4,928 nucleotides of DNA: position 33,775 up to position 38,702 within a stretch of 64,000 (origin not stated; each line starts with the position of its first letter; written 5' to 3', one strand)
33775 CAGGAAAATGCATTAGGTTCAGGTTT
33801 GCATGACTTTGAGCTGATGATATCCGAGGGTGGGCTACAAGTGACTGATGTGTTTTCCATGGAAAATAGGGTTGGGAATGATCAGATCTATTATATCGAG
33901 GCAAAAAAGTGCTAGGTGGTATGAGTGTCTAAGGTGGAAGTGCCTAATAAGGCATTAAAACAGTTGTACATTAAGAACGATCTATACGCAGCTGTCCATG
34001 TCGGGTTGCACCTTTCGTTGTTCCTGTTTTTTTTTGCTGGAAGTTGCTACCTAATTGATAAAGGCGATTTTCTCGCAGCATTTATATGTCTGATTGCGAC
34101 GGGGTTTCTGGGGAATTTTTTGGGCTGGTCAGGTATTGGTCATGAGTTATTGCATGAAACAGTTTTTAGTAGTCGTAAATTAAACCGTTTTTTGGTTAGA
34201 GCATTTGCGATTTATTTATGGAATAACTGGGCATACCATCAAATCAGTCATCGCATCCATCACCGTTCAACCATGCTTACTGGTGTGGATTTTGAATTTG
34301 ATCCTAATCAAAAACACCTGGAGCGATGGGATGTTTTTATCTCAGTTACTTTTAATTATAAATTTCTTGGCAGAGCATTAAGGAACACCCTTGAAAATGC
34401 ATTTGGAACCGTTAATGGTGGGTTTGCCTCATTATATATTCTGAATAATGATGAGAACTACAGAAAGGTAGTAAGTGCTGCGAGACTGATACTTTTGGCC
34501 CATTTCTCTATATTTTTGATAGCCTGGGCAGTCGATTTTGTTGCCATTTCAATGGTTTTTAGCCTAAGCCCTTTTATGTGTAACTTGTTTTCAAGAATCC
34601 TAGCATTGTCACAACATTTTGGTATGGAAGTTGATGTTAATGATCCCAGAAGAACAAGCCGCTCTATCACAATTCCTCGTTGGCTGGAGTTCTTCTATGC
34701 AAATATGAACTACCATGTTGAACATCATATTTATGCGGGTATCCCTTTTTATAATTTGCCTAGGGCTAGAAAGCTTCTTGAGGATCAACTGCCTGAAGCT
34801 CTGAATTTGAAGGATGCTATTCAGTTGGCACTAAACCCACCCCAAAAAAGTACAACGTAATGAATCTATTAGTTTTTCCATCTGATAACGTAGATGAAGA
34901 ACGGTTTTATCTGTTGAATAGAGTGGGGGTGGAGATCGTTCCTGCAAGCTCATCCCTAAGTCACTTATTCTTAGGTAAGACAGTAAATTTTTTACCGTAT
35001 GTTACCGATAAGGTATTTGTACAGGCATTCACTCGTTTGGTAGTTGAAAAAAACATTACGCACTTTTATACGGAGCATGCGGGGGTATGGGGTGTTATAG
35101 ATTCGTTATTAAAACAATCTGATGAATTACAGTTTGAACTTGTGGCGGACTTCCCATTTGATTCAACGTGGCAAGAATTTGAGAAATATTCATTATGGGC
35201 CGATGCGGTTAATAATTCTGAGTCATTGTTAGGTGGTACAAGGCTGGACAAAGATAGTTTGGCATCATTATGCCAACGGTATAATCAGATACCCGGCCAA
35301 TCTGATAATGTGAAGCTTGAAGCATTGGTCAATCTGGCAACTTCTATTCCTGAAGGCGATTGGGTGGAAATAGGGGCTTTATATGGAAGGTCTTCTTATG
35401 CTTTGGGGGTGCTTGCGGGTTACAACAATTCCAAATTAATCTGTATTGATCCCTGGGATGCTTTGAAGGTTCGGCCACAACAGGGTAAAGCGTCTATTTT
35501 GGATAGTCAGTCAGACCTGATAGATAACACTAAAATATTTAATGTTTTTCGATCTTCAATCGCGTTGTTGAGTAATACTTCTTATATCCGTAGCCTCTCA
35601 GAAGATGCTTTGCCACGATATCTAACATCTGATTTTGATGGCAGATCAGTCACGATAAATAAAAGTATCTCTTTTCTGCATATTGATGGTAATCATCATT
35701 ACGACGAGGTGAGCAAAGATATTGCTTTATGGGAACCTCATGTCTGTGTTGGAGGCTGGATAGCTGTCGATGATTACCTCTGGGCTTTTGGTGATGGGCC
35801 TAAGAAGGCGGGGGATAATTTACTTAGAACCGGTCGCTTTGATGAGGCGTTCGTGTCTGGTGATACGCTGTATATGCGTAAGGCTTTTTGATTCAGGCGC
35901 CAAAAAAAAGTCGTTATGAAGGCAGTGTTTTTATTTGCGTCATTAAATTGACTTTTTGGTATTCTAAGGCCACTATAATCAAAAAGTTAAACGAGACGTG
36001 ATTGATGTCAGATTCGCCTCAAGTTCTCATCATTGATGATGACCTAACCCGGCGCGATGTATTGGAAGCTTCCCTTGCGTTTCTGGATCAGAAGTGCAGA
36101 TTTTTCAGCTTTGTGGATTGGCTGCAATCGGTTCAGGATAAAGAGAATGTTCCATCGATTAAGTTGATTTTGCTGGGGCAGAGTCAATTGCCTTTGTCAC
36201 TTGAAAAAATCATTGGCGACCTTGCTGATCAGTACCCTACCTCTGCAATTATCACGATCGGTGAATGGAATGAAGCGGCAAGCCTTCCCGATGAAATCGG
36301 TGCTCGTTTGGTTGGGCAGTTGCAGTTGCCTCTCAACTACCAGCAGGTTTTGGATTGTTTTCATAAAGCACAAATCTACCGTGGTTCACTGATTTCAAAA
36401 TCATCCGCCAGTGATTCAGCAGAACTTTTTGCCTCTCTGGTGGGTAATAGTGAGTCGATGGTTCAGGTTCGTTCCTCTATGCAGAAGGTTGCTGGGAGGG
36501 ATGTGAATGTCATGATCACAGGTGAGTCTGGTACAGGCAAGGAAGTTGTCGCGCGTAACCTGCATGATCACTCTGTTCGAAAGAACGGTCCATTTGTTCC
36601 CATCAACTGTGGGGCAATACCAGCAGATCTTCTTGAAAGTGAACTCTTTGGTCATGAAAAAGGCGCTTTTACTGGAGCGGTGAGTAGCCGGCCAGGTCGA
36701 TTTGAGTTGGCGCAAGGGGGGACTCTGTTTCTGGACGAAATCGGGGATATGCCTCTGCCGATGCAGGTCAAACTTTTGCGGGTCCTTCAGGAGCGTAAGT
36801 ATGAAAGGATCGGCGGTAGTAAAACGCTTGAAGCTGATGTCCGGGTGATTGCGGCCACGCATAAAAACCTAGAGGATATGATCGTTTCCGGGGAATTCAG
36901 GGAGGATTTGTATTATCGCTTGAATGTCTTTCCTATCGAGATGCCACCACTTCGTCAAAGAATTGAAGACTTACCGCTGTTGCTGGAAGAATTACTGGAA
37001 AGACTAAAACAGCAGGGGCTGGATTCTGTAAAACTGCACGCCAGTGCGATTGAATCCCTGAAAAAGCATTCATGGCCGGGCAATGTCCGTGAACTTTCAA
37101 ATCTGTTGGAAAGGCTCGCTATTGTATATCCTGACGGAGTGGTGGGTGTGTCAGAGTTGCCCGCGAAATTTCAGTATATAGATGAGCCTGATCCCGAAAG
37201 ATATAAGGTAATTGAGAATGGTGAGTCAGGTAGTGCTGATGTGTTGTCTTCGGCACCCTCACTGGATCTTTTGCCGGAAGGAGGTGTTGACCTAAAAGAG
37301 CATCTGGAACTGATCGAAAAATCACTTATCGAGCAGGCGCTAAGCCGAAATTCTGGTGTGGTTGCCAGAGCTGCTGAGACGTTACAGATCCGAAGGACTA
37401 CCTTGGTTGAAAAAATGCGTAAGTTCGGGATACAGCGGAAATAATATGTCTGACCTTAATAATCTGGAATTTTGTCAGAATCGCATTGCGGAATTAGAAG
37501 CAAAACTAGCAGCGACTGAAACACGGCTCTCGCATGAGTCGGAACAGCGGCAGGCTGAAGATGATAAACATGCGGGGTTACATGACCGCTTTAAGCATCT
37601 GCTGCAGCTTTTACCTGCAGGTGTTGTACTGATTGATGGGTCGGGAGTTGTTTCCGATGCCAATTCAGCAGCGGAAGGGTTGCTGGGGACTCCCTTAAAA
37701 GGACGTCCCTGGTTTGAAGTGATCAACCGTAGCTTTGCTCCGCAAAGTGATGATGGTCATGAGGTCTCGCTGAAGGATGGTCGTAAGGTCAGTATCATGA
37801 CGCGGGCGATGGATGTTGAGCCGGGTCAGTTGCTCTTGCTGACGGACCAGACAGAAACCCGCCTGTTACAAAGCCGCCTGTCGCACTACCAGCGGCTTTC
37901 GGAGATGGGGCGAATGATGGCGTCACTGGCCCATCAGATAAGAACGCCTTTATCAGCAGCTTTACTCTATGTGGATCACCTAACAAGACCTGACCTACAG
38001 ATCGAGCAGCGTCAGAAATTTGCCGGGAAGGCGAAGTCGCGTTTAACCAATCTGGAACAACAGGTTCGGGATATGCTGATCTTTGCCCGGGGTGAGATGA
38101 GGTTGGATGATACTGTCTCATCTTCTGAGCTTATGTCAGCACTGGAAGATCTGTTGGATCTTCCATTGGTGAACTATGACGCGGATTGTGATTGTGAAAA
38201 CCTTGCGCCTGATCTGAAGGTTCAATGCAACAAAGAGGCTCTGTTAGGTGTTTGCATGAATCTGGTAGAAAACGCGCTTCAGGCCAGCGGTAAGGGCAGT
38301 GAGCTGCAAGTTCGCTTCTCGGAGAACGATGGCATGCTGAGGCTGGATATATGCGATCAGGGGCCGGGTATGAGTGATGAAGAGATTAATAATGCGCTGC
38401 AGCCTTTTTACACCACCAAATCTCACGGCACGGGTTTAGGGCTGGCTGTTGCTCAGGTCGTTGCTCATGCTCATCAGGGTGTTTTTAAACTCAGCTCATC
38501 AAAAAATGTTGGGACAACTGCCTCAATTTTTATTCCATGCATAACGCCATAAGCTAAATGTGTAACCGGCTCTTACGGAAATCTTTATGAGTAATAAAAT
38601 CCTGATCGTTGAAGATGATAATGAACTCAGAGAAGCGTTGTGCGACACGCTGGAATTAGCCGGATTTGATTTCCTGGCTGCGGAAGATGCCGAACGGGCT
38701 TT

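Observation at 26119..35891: Eight-gene fliS-fleQ island: probable flagellin glycosylation system with an unusual tailoring set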

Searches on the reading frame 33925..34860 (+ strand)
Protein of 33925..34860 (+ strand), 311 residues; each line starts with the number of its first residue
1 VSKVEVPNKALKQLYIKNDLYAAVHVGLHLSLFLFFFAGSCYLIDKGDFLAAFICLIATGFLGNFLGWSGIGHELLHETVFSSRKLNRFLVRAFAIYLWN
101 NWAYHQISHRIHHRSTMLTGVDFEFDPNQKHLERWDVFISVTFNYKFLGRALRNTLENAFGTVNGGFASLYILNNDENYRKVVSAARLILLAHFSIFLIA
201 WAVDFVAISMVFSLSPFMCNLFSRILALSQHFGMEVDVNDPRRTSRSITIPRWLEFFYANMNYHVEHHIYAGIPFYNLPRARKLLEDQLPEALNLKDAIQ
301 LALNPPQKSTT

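Call 3: search_protein_families(library=pfam, proteins=[window:33925-34860:+], max_evalue=0.01)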
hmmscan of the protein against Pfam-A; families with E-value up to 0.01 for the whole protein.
window:33925-34860:+ (311 aa): 1 family
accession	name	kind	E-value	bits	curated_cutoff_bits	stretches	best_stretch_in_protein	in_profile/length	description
PF00487.30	FA_desaturase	-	5.6e-34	118.5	29.7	1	50-292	4-245/253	Fatty acid desaturase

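Call 5: search_protein_families(library=ncbifam, proteins=[window:33925-34860:+], max_evalue=0.001)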
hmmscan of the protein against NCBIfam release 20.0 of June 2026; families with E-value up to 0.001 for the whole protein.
window:33925-34860:+ (311 aa): 4 families
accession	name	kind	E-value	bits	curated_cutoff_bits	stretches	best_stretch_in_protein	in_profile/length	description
NF041365.1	GntB_guanitoxin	equivalog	8.8e-15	54.9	380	1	69-287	64-280/308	guanitoxin biosynthesis L-arginine gamma (S) hydroxylase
NF052549.1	FAdesatDesBBac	equivalog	1.5e-13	50.7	500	1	50-292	52-296/340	Delta(10) desaturase DesB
NF045690.1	BCarotKetCrtW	equivalog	5.6e-05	22.5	350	0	243-283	210-251/257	beta-carotene ketolase CrtW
NF052548.1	FAdesatDesABac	equivalog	0.00012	21.3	500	0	33-115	36-115/328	Delta(5) desaturase DesA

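Call 47: search_solved_structures(query=window:33925-34860:+, max_evalue=0.1)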
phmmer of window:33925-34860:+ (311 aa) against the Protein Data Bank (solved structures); distinct sequences matched with E-value up to 0.1: 0.

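Call 74: find_homologous_proteins(query=window:33925-34860:+, max_evalue=0.00001)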
Query window:33925-34860:+ (311 aa): 30 proteins with E <= 0.00001 among 1222 candidates.
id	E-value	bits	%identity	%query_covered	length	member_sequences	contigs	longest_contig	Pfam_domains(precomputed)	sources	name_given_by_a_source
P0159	1.4e-208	709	100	100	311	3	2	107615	PF00487.31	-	-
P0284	3.1e-153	528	72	100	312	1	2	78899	PF00487.31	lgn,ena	-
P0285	1.5e-141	489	67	100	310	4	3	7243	PF00487.31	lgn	-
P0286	1.9e-117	410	57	98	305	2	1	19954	PF00487.31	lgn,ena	-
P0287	3.5e-110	386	54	98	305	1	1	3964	PF00487.31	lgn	-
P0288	1.6e-79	286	44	97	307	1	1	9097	PF00487.31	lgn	-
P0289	2.0e-70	256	43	95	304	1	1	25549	PF00487.31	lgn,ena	-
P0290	2.4e-68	249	42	89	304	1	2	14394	PF00487.31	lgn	-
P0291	9.3e-67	244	38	98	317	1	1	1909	PF00487.31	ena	-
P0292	1.5e-46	177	36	90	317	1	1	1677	PF00487.31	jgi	jgi:fatty acid desaturase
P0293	7.9e-45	172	37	93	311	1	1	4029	PF00487.31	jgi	jgi:fatty acid desaturase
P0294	6.5e-44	169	36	92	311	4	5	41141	PF00487.31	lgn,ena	-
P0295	9.1e-44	168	36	95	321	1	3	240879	PF00487.31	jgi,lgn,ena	-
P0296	2.3e-43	167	36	92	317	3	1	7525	PF00487.31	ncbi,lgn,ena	-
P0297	4.2e-43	166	35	91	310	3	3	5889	PF00487.31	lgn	-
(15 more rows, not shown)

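Call 90: predict_structure(alignment_id=A3)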
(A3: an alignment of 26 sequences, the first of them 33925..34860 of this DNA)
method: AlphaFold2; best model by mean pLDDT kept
length: 311 residues; sequences in the alignment: 26
mean_pLDDT: 94.9   pTM: 0.90
mean pLDDT of the five models: 94.9, 94.5, 93.9, 93.1, 92.3
residues with pLDDT >= 90: 289; 70-90: 15; 50-70: 4; < 50: 3
segments of 3 or more residues with pLDDT < 50: 309-311
pLDDT, mean of each block of 10 residues (from residue 1): 81 97 98 98 97 98 95 97 98 98 97 94 89 96 97 98 95 96 99 98 97 97 95 94 96 95 96 97 95 96 76 33
secondary structure, 60 per line:
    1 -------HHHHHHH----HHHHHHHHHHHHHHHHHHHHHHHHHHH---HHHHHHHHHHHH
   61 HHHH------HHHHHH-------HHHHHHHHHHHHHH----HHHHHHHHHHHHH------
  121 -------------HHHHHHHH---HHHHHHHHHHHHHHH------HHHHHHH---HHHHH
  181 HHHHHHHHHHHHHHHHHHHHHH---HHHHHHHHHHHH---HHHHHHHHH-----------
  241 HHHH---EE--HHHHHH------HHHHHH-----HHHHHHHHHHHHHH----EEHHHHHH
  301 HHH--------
elements in order: H8-14 H19-45 H49-64 H71-76 H84-97 H102-114 H134-141 H145-159 H166-172 H176-202 H206-217 H221-229 H241-244 H252-257 H264-269 H275-288 H295-303

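Call 92: fold_search(model_id=the predicted structure, library=pdb)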
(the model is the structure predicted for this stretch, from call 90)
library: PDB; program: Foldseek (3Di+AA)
matches with E <= 10: 87; with E <= 0.001: 2
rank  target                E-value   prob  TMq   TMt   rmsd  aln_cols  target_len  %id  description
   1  8xks_K                7.7e-07  1.00  0.67  0.58   6.3       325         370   14  The cryo-EM structure of Orf2971-FtsHi motor complex (released 2024-12-04)
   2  8xqw_M                2.7e-06  1.00  0.65  0.53   8.7       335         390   15  Cryo-EM structure of the Ycf2-FtsHi motor complex from Chlamydomonas reinhardtii in AMPPNP bound state (released 2024-09-11)
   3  4zyo                  6.8e-01  0.47  0.36  0.37  11.4       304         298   15  Crystal Structure of Human Integral Membrane Stearoyl-CoA Desaturase with Substrate (released 2015-06-17)
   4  9b3u_A                7.1e-01  0.11  0.17  0.10  21.4       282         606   11  Rat TRPV2 WT bound to probenecid (released 2025-02-26)
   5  9b3u_B                7.1e-01  0.11  0.17  0.10  21.4       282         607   11  Rat TRPV2 WT bound to probenecid (released 2025-02-26)
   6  8ffm_A                7.8e-01  0.08  0.16  0.10  23.1       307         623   11  Wildtype rat TRPV2 in nanodiscs bound to RR and 2-APB (released 2024-02-07)
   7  4k1c_B                1.3e+00  0.08  0.19  0.17  18.7       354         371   11  VCX1 Calcium/Proton Exchanger (released 2013-05-08)
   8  8yw3_R                1.5e+00  0.06  0.16  0.15  19.8       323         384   12  Cryo-EM structure of the retatrutide-bound human GLP-1R-Gs complex (released 2024-09-18)
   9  8ffl_A                1.7e+00  0.07  0.16  0.10  20.6       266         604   14  Wildtype rat TRPV2 in nanodiscs bound to RR (released 2024-02-07)
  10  3mk4_A                2.2e+00  0.05  0.16  0.17  21.8       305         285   12  X-Ray structure of human PEX3 in complex with a PEX19 derived peptide (released 2010-06-30)
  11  4p19_B                2.2e+00  0.04  0.13  0.11  23.8       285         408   15  Closed, apo inward-facing state of the glutamate transporter homologue GltPh (released 2014-06-04)
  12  7zjg_A                2.5e+00  0.04  0.15  0.10  20.5       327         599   14  Probenecid (released 2023-01-18)
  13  9f63                  2.5e+00  0.03  0.15  0.12  20.0       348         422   14  Crystal structure of Saccharomyces cerevisiae pH nine-sensitive protein 1 (PNS1) (released 2024-05-15)
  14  8f0j_R                2.6e+00  0.07  0.16  0.15  20.8       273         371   15  Calcitonin Receptor in complex with Gs and Pramlintide analogue peptide San45 (released 2023-08-02)
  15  4k1c_A                3.0e+00  0.03  0.15  0.14  17.7       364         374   12  VCX1 Calcium/Proton Exchanger (released 2013-05-08)
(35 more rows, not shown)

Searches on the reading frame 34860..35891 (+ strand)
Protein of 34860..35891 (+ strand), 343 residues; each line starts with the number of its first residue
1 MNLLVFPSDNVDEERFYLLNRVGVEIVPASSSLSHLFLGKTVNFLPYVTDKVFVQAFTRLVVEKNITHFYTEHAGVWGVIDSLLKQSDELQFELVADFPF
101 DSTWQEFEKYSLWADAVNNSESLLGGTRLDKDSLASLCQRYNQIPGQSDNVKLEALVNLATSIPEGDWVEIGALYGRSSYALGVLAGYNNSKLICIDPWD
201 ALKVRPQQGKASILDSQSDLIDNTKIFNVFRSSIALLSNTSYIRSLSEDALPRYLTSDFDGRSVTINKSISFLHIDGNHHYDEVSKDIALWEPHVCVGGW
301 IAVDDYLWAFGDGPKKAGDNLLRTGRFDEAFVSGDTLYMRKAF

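Call 3: search_protein_families(library=pfam, proteins=[window:34860-35891:+], max_evalue=0.01)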
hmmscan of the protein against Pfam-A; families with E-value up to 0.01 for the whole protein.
window:34860-35891:+ (343 aa): 1 family
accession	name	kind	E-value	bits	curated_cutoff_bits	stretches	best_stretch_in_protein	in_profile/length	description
PF13578.12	Methyltransf_24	-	3e-16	60.6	26.3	1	169-306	1-105/105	Methyltransferase domain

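Call 5: search_protein_families(library=ncbifam, proteins=[window:34860-35891:+], max_evalue=0.001)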
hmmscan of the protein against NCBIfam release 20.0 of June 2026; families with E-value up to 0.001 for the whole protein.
window:34860-35891:+ (343 aa): 0 families

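Call 46: search_solved_structures(query=window:34860-35891:+, max_evalue=0.1)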
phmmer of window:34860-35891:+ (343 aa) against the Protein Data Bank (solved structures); distinct sequences matched with E-value up to 0.1: 1.
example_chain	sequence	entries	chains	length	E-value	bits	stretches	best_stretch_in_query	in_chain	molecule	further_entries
6g7d_A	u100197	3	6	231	0.021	17.1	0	268-334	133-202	Methyltransferase domain protein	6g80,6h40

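Call 79: predict_structure(alignment_id=A2)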
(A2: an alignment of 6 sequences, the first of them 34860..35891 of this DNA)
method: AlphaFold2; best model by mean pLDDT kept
length: 343 residues; sequences in the alignment: 6
mean_pLDDT: 81.6   pTM: 0.68
mean pLDDT of the five models: 81.6, 81.2, 71.9, 67.4, 57.3
residues with pLDDT >= 90: 111; 70-90: 166; 50-70: 58; < 50: 8
segments of 3 or more residues with pLDDT < 50: 208-211, 261-263
pLDDT, mean of each block of 10 residues (from residue 1): 85 71 84 74 87 92 92 83 85 75 73 84 63 89 84 91 91 88 92 81 52 55 80 88 86 77 59 83 88 94 80 83 92 92 89
secondary structure, 60 per line:
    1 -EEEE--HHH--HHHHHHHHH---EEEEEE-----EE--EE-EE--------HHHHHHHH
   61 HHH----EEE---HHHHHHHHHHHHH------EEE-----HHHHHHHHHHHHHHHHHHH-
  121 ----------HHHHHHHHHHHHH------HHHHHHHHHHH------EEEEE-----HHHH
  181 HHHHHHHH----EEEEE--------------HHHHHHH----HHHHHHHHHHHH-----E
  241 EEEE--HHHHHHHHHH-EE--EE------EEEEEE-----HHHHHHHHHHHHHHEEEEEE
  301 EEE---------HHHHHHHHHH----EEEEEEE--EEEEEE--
elements in order: E2-5 H13-21 E25-30 H53-63 E68-70 H74-86 E93-95 H101-119 H131-143 H150-160 E167-171 H177-188 E193-197 H212-218 H223-234 E240-244 H247-256 E270-275 H281-294 E295-303 H313-322 E327-333 E336-341

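Call 82: fold_search(model_id=the predicted structure, library=pdb)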
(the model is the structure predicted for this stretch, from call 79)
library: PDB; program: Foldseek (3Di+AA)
matches with E <= 10: 1656; with E <= 0.001: 65
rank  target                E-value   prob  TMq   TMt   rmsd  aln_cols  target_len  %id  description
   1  6g80_B                5.9e-10  1.00  0.47  0.69   4.6       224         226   18  Structure of Mycobacterium hassiacum MeT1 from orthorhombic crystals. (released 2019-01-16)
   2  6g80_A                2.1e-09  1.00  0.45  0.70   5.2       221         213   19  Structure of Mycobacterium hassiacum MeT1 from orthorhombic crystals. (released 2019-01-16)
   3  6g80_C                2.9e-09  1.00  0.47  0.73   4.6       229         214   18  Structure of Mycobacterium hassiacum MeT1 from orthorhombic crystals. (released 2019-01-16)
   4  6g7d                  3.5e-09  1.00  0.47  0.71   4.1       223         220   18  Structure of MeT1 from Mycobacterium hassiacum in complex with SAM and glycerol. (released 2019-01-16)
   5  6g80_M                6.9e-09  1.00  0.45  0.69   4.8       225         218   19  Structure of Mycobacterium hassiacum MeT1 from orthorhombic crystals. (released 2019-01-16)
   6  4ce0                  4.9e-08  1.00  0.40  0.61   8.4       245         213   17  Crystal Structure of SAH-bound Spinosyn Rhamnosyl 4'-O- Methyltransferase SpnH from Saccharopolyspora spinosa (released 2014-11-26)
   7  4x7u_A                5.6e-08  1.00  0.44  0.58   9.6       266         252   16  MycF mycinamicin III 3'-O-methyltransferase in complex with Mg, SAH and mycinamicin III (substrate) (released 2015-03-04)
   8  2wk1                  5.9e-08  1.00  0.44  0.60   8.7       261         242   17  Structure of the O-methyltransferase NovP (released 2009-12-15)
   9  4x7z_B                6.3e-08  1.00  0.44  0.58   9.8       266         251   16  MycF mycinamicin III 3'-O-methyltransferase (E35Q, M56A, E139A variant) in complex with Mg, SAH and mycinamicin III (s (released 2015-03-04)
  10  4x7y_A                9.2e-08  1.00  0.43  0.57   9.7       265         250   17  MycF mycinamicin III 3'-O-methyltransferase (E35Q, M56A, E139A variant) in complex with Mg and SAH (released 2015-03-04)
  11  8k1f_C                4.5e-07  1.00  0.39  0.63   4.7       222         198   15  Crystal Structure of TrmR from Fusobacterium nucleatum (released 2023-08-02)
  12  4qvk_A                4.8e-07  1.00  0.42  0.58   8.5       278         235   12  Apo-crystal structure of Podospora anserina methyltransferase PaMTH1 (released 2015-05-27)
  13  4x7v_A                5.1e-07  1.00  0.42  0.55   9.5       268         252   15  MycF mycinamicin III 3'-O-methyltransferase (E35Q, E139A variant) in complex with Mg, SAH and mycinamicin IV (product) (released 2015-03-04)
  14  5hoq_A                6.2e-07  1.00  0.39  0.54  13.0       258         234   16  Apo structure of CalS11, TDP-rhamnose 3'-o-methyltransferase, an enzyme in Calicheamicin biosynthesis (released 2016-03-30)
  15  4ymg_A                6.2e-07  1.00  0.39  0.54   9.0       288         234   11  Crystal structure of SAM-bound Podospora anserina methyltransferase PaMTH1 (released 2015-05-27)
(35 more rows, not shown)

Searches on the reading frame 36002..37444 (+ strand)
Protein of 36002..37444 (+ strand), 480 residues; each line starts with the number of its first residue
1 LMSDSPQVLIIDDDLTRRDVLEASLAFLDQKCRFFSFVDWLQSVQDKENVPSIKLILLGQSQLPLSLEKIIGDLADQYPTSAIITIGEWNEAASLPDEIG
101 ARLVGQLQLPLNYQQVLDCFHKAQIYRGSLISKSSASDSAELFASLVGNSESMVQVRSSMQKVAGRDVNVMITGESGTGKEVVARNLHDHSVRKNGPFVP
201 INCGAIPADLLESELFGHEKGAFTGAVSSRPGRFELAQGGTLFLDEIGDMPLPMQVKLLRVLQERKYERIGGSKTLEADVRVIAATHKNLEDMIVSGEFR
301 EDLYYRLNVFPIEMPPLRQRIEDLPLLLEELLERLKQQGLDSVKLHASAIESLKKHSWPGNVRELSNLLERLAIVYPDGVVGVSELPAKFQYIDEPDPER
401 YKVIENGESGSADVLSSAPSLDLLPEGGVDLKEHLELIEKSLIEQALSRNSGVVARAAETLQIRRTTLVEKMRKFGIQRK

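Call 4: search_protein_families(library=pfam, proteins=[window:36002-37444:+], max_evalue=0.01)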
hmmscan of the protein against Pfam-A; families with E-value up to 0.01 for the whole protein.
window:36002-37444:+ (480 aa): 9 families
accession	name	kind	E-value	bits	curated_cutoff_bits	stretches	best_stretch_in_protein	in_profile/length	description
PF00158.32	Sigma54_activat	-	5.5e-75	251.1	20.2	1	146-313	1-168/168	Sigma-54 interaction domain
PF14532.12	Sigma54_activ_2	-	7.5e-24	85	25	1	147-317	1-138/138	Sigma-54 interaction domain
PF25601.1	AAA_lid_14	-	4.7e-21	74.8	27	1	318-396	1-80/87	AAA+ ATPase lid domain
PF06490.17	FleQ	-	1.6e-16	61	22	1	7-124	1-107/108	Flagellar regulatory protein FleQ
PF02954.25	HTH_8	-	7.2e-13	48.5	22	1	435-475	2-42/42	Bacterial regulatory protein, Fis family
PF07728.20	AAA_5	-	3.7e-07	30.7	22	1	169-289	1-124/139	AAA domain (dynein-related subfamily)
PF18024.7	HTH_50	-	2.4e-05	24.3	27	1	430-478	3-50/50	Helix-turn-helix domain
PF13191.12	AAA_16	-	5.2e-05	24.2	32.6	1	147-222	3-85/167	AAA ATPase domain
PF01078.27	Mg_chelatase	-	0.00045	20.1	20.3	0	225-264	93-132/207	Magnesium chelatase, subunit ChlI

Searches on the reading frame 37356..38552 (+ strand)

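Call 4: search_protein_families(library=pfam, proteins=[window:37356-38552:+], max_evalue=0.01)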
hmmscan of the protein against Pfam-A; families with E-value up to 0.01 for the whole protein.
window:37356-38552:+ (398 aa): 6 families
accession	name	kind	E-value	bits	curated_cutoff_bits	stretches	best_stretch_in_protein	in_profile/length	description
PF02518.31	HATPase_c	-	1.1e-19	71.3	26.4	1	294-394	4-108/111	Histidine kinase-, DNA gyrase B-, and HSP90-like ATPase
PF00512.31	HisKA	-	1.3e-10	41.6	26.9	1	184-247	2-64/66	His Kinase A (phospho-acceptor) domain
PF13188.13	PAS_8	-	1e-05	25.7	21.8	1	78-124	2-48/65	PAS domain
PF13589.12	HATPase_c_3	-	3.5e-05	24.3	25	1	298-357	5-63/137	Histidine kinase-, DNA gyrase B-, and HSP90-like ATPase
PF00989.32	PAS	-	0.00015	22.1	22.6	1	78-113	2-37/113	PAS fold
PF13581.12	HATPase_c_2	-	0.00082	19.8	27.4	1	299-367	39-106/127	Histidine kinase-like ATPase domain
